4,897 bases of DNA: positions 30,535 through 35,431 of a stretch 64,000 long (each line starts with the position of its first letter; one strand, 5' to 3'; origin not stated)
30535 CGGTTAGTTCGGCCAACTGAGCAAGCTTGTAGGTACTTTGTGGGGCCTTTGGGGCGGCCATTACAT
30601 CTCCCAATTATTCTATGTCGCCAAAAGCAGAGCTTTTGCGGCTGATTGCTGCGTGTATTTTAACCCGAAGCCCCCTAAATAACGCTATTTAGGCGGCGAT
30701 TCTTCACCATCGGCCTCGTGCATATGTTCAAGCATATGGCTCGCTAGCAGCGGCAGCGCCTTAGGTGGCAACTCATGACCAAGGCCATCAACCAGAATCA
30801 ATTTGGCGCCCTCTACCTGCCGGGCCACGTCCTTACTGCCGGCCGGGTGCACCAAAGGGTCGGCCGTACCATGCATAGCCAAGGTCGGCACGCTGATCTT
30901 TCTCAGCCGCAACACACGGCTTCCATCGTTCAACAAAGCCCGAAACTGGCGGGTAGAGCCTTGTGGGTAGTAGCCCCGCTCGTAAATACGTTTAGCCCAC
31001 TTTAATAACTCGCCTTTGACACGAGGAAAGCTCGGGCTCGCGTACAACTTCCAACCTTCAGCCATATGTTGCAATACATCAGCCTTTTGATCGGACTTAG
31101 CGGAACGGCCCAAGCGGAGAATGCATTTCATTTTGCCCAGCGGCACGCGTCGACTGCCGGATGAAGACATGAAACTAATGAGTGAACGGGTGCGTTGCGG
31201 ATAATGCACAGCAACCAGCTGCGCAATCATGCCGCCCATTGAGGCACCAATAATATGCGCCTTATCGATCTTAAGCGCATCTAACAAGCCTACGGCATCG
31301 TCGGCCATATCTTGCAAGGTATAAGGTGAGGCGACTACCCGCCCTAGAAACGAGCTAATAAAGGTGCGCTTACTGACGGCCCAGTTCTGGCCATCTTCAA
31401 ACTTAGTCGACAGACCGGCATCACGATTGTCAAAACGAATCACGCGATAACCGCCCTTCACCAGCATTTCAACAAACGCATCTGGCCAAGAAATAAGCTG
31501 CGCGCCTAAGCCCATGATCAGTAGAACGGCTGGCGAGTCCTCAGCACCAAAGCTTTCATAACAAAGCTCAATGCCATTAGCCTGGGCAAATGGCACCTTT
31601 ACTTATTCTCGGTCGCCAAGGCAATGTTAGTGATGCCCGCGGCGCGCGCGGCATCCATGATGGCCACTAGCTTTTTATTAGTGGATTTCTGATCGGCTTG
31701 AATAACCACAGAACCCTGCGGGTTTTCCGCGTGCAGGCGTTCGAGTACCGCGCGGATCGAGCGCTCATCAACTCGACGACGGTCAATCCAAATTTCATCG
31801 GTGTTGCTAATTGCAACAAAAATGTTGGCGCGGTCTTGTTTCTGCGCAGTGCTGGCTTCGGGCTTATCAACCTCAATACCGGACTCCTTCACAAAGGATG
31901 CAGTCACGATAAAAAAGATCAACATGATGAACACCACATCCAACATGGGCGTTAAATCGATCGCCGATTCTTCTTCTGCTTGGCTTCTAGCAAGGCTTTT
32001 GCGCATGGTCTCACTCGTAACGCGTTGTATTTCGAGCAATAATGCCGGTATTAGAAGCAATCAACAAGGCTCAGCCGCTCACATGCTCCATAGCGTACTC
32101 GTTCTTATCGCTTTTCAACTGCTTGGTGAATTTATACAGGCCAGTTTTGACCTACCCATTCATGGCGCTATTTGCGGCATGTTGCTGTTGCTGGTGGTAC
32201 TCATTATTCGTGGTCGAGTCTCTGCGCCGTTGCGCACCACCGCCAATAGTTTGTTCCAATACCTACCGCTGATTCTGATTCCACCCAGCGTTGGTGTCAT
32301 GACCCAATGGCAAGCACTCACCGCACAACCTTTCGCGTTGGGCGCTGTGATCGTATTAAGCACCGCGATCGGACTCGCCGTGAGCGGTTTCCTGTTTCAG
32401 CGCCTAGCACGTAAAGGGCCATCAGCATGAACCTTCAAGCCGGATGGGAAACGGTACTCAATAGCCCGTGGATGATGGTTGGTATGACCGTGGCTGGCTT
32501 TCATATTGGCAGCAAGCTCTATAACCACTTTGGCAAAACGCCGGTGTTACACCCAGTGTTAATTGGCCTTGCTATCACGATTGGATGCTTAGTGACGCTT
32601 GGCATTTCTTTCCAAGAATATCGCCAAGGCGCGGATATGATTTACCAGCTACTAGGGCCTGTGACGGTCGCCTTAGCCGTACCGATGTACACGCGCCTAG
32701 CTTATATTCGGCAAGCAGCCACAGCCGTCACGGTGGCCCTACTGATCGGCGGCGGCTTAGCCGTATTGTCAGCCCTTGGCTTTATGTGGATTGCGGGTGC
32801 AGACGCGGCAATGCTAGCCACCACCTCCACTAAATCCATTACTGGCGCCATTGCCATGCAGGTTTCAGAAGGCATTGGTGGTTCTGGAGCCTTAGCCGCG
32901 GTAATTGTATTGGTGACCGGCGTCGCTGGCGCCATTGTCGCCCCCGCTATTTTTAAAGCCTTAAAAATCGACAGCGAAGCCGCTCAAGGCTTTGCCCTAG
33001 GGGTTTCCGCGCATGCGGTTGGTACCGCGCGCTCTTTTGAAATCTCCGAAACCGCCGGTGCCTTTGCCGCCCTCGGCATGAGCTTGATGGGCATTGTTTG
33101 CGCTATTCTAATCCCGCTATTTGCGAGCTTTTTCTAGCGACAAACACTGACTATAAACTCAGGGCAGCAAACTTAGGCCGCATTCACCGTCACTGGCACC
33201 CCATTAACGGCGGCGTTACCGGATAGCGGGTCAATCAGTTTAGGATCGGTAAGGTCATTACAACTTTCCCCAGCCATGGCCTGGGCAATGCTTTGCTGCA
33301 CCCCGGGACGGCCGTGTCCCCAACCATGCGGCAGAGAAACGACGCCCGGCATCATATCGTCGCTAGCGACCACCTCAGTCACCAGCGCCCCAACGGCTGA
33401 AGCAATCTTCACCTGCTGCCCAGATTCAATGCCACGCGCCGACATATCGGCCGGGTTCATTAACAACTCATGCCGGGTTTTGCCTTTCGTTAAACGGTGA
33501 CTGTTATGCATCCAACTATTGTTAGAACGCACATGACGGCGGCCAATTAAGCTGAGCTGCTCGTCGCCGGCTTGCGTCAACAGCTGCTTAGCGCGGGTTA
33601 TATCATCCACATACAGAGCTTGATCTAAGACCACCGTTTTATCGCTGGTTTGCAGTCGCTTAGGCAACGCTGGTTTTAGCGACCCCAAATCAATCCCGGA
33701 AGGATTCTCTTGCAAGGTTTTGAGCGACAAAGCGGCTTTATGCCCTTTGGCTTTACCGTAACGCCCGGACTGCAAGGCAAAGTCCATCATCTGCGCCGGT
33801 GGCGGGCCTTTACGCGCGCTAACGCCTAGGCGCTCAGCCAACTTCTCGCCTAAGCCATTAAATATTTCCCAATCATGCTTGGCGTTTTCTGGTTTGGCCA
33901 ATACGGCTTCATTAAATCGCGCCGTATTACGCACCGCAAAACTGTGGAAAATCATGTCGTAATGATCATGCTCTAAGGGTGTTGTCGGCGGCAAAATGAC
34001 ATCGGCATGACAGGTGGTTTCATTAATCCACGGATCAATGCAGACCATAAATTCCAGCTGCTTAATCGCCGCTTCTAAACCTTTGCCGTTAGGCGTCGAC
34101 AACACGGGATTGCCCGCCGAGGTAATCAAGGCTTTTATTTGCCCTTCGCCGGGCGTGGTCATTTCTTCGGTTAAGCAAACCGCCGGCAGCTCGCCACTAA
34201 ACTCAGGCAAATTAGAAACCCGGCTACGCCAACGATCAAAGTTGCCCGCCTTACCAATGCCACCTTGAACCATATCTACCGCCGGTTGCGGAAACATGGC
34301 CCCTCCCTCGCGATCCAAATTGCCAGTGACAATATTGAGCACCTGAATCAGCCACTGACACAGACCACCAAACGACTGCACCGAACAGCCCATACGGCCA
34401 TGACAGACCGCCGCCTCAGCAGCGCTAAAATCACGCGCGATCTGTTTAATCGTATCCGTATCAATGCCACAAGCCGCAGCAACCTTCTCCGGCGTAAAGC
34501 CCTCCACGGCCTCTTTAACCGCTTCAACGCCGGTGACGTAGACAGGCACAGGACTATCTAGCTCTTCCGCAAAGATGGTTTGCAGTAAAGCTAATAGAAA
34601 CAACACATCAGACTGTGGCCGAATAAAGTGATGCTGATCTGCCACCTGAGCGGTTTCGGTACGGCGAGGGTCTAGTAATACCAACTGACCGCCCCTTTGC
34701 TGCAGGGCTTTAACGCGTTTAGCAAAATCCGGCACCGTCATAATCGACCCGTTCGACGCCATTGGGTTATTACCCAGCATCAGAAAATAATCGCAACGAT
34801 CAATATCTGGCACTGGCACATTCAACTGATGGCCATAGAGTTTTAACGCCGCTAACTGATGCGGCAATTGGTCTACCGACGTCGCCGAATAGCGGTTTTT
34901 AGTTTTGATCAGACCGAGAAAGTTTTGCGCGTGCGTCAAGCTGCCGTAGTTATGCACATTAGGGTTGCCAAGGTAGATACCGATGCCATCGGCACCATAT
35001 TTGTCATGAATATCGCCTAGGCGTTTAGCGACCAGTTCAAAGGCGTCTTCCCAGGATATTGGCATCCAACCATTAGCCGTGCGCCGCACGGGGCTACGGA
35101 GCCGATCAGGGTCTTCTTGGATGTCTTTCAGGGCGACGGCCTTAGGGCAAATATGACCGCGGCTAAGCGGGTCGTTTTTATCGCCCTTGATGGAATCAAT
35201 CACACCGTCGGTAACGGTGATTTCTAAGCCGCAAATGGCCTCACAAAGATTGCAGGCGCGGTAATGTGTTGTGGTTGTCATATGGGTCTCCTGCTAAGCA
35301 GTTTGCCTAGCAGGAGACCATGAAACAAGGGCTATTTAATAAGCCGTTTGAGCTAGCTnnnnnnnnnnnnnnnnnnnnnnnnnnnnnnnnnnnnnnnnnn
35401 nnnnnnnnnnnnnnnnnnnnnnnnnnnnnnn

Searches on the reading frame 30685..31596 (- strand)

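Call 99: search_protein_families(library=pfam, proteins=[window:30685-31596:-], max_evalue=0.00001)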
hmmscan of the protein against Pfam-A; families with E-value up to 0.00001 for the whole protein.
window:30685-31596:- (303 aa): 3 families
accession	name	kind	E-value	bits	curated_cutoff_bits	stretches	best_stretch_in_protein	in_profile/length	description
PF00561.26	Abhydrolase_1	-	7.3e-21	75.4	25.8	1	22-275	1-239/245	alpha/beta hydrolase fold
PF12146.15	Hydrolase_4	-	5.6e-16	59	27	1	23-276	6-234/239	Serine aminopeptidase, S33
PF12697.13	Abhydrolase_6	-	5.4e-12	47.3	26.3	1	36-277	13-206/217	Alpha/beta hydrolase family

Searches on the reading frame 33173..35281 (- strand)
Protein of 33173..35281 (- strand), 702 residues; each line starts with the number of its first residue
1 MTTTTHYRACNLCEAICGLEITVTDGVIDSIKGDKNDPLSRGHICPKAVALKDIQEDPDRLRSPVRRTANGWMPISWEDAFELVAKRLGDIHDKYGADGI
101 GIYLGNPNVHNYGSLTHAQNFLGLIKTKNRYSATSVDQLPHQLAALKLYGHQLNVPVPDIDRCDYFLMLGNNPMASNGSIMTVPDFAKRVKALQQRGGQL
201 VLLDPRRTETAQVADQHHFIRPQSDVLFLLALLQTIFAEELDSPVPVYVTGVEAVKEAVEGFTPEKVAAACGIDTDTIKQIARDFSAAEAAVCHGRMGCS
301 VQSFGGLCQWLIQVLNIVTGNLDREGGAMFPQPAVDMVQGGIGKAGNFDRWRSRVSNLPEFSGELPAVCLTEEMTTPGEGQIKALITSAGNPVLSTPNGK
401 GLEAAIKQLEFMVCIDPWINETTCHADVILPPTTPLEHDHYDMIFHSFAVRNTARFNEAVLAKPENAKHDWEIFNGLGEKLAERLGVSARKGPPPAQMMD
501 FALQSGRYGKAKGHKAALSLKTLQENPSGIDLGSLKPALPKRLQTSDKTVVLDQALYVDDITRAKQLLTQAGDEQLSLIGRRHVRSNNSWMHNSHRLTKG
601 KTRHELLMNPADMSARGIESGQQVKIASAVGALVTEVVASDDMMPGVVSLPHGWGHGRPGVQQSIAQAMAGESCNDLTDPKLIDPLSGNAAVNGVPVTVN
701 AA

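Call 3: search_protein_families(library=pfam, proteins=[window:33173-35281:-], max_evalue=0.01)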
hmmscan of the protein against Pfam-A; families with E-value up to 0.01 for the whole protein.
window:33173-35281:- (702 aa): 3 families
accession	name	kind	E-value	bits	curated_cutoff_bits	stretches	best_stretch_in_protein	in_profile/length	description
PF00384.28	Molybdopterin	-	4.2e-33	115.3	24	1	60-479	1-352/353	Molybdopterin oxidoreductase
PF01568.27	Molydop_binding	-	9.2e-24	84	26.8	1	576-695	1-109/110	Molydopterin dinucleotide binding domain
PF04879.21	Molybdop_Fe4S4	-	9.4e-09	35.6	22.7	1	9-52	7-50/55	Molybdopterin oxidoreductase Fe4S4 domain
